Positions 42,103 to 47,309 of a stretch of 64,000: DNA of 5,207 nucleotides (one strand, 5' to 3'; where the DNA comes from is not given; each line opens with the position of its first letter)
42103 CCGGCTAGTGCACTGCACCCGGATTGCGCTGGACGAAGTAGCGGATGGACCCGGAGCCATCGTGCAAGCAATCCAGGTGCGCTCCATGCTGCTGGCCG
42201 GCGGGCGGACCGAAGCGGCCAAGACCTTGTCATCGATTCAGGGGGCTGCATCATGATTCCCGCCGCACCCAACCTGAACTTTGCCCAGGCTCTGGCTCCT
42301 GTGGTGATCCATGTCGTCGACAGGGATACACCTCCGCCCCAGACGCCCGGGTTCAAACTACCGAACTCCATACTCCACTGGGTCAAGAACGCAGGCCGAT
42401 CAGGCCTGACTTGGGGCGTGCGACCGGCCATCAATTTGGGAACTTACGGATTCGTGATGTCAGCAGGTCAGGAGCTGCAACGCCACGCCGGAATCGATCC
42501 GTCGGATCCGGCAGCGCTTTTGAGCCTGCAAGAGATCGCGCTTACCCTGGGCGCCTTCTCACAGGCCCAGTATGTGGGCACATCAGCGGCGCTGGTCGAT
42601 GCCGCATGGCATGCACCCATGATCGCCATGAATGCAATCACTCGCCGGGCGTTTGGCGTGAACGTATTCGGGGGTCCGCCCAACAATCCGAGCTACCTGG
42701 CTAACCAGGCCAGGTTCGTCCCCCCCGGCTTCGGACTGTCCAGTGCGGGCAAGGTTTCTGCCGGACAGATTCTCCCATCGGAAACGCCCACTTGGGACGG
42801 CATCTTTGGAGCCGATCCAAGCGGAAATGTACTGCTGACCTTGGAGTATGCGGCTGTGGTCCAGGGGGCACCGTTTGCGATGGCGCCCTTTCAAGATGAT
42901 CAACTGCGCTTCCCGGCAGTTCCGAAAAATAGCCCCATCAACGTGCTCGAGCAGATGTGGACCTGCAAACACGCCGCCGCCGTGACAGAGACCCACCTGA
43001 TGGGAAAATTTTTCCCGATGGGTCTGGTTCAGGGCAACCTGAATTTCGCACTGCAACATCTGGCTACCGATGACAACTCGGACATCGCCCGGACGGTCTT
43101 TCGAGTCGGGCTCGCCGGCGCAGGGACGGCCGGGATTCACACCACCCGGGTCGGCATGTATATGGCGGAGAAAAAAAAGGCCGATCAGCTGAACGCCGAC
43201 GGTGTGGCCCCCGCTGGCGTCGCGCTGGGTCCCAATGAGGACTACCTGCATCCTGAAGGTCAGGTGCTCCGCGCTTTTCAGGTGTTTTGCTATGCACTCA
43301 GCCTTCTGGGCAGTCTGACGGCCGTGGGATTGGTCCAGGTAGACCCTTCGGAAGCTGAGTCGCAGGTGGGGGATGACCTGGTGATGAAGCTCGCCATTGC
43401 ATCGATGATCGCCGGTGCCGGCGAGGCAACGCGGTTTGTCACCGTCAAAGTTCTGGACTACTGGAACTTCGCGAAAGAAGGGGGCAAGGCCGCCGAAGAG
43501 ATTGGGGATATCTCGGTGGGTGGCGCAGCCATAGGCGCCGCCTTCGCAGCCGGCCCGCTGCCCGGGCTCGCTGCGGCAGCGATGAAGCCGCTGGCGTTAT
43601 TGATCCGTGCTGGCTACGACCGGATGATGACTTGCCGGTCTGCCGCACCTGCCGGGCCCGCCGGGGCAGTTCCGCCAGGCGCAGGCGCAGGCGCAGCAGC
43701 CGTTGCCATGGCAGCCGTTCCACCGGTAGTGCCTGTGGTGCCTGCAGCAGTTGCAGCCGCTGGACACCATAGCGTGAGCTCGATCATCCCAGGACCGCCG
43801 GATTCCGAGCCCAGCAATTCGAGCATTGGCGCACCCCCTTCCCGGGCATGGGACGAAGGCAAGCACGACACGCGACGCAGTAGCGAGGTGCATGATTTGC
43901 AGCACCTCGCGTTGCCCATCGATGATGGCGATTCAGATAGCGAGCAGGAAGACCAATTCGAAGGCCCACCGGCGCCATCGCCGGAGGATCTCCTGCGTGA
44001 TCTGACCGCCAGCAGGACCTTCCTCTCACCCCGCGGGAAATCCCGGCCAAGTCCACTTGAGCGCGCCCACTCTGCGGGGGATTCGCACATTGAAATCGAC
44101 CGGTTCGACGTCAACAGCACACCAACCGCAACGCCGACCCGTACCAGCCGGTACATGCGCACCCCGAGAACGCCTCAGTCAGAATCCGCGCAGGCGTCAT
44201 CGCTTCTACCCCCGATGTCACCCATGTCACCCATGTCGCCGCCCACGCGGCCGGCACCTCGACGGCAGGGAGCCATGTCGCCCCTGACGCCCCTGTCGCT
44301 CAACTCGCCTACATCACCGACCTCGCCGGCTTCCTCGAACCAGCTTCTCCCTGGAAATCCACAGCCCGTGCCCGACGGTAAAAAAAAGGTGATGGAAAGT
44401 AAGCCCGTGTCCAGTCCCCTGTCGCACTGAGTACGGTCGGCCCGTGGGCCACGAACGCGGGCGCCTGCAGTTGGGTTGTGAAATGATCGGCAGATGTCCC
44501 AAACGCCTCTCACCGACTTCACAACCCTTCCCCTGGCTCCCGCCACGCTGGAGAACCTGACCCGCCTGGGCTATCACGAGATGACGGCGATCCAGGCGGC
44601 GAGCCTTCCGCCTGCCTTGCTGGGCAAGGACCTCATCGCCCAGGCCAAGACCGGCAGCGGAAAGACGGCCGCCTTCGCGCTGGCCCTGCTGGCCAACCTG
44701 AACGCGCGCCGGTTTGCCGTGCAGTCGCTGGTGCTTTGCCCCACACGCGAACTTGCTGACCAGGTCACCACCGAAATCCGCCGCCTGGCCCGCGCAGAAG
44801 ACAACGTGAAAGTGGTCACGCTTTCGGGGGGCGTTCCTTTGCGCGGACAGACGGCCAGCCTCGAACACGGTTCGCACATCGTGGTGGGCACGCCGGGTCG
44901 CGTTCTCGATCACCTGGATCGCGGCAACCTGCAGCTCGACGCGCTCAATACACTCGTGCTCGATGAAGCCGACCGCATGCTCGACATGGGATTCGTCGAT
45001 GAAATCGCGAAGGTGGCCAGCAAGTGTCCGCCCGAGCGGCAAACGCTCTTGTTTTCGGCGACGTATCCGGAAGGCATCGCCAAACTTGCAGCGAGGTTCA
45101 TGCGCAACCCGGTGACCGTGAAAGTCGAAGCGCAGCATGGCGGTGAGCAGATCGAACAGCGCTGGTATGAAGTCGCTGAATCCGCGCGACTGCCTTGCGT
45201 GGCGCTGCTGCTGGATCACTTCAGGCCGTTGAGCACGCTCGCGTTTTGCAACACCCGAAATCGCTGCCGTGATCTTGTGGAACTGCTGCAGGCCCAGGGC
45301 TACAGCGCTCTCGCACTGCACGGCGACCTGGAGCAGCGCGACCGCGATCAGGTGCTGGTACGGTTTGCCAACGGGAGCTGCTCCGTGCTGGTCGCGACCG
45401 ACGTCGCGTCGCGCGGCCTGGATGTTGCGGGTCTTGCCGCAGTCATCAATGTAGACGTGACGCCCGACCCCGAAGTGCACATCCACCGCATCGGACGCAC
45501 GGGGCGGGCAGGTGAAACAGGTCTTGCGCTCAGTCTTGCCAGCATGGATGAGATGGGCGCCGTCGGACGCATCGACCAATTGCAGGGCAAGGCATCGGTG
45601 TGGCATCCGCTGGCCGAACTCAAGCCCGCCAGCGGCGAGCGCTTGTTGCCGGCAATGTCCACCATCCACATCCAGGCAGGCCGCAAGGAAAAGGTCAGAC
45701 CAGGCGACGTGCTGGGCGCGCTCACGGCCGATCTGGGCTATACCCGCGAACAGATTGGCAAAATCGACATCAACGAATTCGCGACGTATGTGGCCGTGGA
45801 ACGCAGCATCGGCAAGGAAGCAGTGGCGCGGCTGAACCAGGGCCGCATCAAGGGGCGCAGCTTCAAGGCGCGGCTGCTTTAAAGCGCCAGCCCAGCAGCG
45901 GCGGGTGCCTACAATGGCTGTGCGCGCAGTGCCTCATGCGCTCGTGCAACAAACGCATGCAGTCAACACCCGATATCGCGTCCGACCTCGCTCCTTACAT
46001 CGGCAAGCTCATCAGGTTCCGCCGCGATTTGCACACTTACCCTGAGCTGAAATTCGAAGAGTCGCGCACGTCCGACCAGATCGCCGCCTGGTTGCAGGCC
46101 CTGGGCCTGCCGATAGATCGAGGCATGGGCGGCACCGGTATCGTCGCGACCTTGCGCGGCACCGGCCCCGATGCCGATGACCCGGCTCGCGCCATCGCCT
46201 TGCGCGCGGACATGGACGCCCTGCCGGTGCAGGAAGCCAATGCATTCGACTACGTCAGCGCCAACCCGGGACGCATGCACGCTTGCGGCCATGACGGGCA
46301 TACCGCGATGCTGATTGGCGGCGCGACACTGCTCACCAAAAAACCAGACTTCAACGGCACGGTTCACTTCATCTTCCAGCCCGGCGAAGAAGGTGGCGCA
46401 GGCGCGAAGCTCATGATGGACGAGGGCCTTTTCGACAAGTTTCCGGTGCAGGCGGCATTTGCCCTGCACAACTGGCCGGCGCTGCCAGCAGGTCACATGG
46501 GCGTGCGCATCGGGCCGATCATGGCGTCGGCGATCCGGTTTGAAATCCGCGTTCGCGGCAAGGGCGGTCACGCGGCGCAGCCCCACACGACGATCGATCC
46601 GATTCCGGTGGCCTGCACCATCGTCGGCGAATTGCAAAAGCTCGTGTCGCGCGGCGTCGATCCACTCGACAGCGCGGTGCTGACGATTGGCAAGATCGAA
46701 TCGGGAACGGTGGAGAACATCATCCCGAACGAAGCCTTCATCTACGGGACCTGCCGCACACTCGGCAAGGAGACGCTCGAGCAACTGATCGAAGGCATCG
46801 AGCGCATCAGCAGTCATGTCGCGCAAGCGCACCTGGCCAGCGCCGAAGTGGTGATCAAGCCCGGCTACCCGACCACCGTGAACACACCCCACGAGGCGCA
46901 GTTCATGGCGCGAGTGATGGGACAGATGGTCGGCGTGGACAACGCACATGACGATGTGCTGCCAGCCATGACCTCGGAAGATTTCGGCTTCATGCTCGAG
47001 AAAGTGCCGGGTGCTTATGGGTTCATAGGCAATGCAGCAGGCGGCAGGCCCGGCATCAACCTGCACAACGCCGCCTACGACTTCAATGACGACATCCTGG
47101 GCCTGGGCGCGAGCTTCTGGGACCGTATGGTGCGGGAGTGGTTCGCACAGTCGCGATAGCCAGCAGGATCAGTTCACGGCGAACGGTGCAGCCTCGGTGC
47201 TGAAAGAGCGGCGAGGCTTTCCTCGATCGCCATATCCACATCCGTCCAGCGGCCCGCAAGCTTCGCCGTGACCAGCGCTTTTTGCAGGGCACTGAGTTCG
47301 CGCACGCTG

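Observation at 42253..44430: Chaperone-coupled 725-aa protein with central membrane segments and a eukaryote-like Ser/Thr-Pro-rich tail: candidate novel secreted effector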

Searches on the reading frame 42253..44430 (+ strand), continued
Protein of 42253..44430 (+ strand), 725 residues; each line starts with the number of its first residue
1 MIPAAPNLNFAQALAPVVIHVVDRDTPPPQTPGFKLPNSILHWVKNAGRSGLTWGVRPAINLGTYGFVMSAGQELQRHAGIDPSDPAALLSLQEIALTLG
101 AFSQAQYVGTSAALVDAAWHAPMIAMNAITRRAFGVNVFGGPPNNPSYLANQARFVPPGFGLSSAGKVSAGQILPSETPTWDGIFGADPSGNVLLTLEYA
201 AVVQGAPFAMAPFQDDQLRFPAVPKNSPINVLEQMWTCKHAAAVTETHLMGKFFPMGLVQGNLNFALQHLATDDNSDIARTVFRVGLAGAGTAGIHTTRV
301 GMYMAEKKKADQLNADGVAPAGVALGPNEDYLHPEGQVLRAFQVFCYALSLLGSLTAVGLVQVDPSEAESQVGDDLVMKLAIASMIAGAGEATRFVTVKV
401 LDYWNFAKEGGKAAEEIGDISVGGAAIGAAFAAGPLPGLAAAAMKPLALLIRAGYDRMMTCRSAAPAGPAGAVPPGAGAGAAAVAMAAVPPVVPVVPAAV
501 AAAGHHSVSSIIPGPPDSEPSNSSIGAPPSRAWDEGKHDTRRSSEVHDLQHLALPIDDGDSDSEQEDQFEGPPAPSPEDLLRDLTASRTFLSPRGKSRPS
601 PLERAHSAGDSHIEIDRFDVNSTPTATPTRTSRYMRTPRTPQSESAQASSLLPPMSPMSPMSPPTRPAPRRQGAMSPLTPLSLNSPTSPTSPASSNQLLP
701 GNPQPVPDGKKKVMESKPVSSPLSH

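Call 88: fold_search(model_id=the predicted structure, library=viral)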
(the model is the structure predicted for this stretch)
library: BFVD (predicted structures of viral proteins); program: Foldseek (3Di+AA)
matches with E <= 10: 20; with E <= 0.001: 0
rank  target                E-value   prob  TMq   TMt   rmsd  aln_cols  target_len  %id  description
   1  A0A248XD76            1.5e-01  0.12  0.08  0.05  48.5       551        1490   12  Putative tail tape measure protein [Klebsiella phage YMC16/01/N133_KPN_BP]
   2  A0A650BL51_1          3.1e-01  0.14  0.09  0.07  41.6       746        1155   10  Orf1a polyprotein [Botrylloides leachii nidovirus]
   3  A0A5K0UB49            5.0e-01  0.15  0.09  0.10  43.8       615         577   11  Uncharacterized protein [Yasminevirus sp. GU-2018]
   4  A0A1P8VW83            1.0e+00  0.05  0.08  0.08  37.5       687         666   12  (no name in the UniProt tables at hand)
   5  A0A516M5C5            1.3e+00  0.04  0.08  0.07  27.6       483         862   11  (no name in the UniProt tables at hand)
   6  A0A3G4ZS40            1.4e+00  0.10  0.09  0.11  35.1       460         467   13  Uncharacterized protein [Edafosvirus sp.]
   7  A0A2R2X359            1.4e+00  0.06  0.09  0.07  38.5       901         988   13  Uncharacterized protein [Leptomonas pyrrhocoris RNA virus satellite RNA4]
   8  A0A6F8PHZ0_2          1.7e+00  0.09  0.08  0.08  39.0       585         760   12  (no name in the UniProt tables at hand)
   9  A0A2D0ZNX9            2.0e+00  0.06  0.09  0.08  43.6       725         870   12  Tegument protein G48 [vespertilionid gammaherpesvirus 3]
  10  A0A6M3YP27            2.0e+00  0.06  0.11  0.14  27.7       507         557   11  Uncharacterized protein (Fragment) [Riboviria sp.]
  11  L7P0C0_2              2.8e+00  0.09  0.09  0.08  29.4       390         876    9  Polyprotein (Fragment) [Cordyline virus 4]
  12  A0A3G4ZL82            2.8e+00  0.06  0.06  0.08  45.1       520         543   10  Uncharacterized protein [Terrestrivirus sp.]
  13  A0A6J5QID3            3.4e+00  0.05  0.07  0.08  58.0       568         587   11  Uncharacterized protein [uncultured Caudovirales phage]
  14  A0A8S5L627            3.4e+00  0.01  0.07  0.06  29.7       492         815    9  Mediator complex subunit 30 [MELD virus sp.]
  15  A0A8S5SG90            5.0e+00  0.03  0.08  0.08  30.7       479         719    9  Minor tail protein [Siphoviridae sp. ctxvK3]
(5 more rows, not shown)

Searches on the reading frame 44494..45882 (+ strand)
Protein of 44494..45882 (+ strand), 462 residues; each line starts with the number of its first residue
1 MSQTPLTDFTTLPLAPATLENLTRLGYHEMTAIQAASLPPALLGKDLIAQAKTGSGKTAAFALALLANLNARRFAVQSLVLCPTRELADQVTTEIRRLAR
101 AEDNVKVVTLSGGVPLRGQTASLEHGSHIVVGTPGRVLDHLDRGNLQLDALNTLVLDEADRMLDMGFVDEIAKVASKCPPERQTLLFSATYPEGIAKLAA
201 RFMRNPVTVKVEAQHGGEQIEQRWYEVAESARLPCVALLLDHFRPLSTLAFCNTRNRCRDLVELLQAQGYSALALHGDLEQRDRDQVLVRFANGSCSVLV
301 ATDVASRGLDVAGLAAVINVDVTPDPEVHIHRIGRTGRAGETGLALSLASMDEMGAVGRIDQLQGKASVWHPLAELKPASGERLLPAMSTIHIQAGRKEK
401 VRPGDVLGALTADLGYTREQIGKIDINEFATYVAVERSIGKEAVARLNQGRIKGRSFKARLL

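Call 3: search_protein_families(library=pfam, proteins=[window:44494-45882:+], max_evalue=0.1)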
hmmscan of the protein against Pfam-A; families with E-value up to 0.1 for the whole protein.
window:44494-45882:+ (462 aa): 7 families
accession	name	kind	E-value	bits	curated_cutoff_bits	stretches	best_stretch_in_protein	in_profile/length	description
PF00270.35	DEAD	-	6e-46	156.7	26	1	31-196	1-165/167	DEAD/DEAH box helicase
PF00271.37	Helicase_C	-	7.8e-30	103.8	23.5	1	244-340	14-110/110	Helicase conserved C-terminal domain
PF03880.21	DbpA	-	3.3e-22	78.7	25.6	1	390-460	1-71/72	DbpA RNA binding domain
PF04851.21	ResIII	-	2.7e-09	37.6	22.5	1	46-192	25-163/164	Type III restriction enzyme, res subunit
PF14617.12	CMS1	-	0.039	13.8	35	1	129-158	178-207/250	U3-containing 90S pre-ribosomal complex subunit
PF13401.12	AAA_22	-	0.041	14.6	27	0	52-171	13-104/130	AAA domain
PF22590.2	Cas3-like_C_2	-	0.043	14.5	27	0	248-338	5-103/106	CRISPR-associated nuclease/helicase Cas3, C-terminal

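Call 64: list_cluster_members(proteins=[P0001, P0004, P0013, P0014, P0012, L007:4623-5546:-, L007:641-1276:-, window:44494-45882:+, P0010, P0011])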
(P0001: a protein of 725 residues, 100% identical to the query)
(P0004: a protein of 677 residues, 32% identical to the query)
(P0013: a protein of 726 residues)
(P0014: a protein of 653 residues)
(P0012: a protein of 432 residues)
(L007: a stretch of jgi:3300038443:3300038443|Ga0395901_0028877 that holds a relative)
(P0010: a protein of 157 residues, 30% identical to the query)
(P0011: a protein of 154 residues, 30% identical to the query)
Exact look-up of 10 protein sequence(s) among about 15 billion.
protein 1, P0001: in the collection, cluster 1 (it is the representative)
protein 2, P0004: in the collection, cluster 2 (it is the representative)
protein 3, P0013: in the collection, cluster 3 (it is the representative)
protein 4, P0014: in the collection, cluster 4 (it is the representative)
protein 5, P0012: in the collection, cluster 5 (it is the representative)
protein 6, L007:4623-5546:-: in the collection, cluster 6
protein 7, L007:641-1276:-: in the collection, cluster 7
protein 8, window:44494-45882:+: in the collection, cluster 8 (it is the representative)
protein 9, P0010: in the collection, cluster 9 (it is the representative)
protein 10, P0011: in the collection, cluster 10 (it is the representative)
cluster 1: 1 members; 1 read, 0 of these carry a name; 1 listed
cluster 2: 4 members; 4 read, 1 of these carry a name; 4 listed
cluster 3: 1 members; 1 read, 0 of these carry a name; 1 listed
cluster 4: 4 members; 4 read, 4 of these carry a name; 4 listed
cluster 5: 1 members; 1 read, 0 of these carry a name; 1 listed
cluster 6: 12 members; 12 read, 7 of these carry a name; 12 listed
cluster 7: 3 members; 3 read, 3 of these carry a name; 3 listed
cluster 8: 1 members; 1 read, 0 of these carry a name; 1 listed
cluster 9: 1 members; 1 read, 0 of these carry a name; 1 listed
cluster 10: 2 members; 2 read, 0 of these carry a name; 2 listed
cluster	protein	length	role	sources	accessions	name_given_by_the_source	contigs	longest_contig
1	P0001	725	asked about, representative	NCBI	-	-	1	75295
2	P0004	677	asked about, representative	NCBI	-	-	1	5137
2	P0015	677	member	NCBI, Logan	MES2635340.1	MAG: hypothetical protein V4669_20405 [Pseudomonadota bacterium]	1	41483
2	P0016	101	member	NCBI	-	-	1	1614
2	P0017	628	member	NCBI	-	-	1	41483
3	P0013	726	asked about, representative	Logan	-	-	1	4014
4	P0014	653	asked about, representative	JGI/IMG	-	hypothetical protein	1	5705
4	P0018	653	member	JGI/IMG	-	hypothetical protein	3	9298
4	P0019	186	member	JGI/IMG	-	hypothetical protein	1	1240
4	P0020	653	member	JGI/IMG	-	hypothetical protein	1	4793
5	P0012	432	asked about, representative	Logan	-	-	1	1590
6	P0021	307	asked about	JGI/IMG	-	glucokinase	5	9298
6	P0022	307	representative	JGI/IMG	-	glucokinase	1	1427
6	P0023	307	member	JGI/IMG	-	glucokinase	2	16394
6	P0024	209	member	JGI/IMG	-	glucokinase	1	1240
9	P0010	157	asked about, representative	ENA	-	-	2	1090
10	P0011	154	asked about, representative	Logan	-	-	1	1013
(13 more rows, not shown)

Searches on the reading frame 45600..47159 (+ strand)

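Call 47: search_protein_families(library=pfam, proteins=[window:45600-47159:+], max_evalue=0.00001)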
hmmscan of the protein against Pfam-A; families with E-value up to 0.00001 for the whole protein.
window:45600-47159:+ (519 aa): 2 families
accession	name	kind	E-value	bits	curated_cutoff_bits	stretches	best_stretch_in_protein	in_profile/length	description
PF01546.33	Peptidase_M20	-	1.7e-42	146.1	24.6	1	200-512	1-205/206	Peptidase family M20/M25/M40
PF07687.19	M20_dimer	-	7.8e-15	55.2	21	1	311-407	6-102/107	Peptidase dimerisation domain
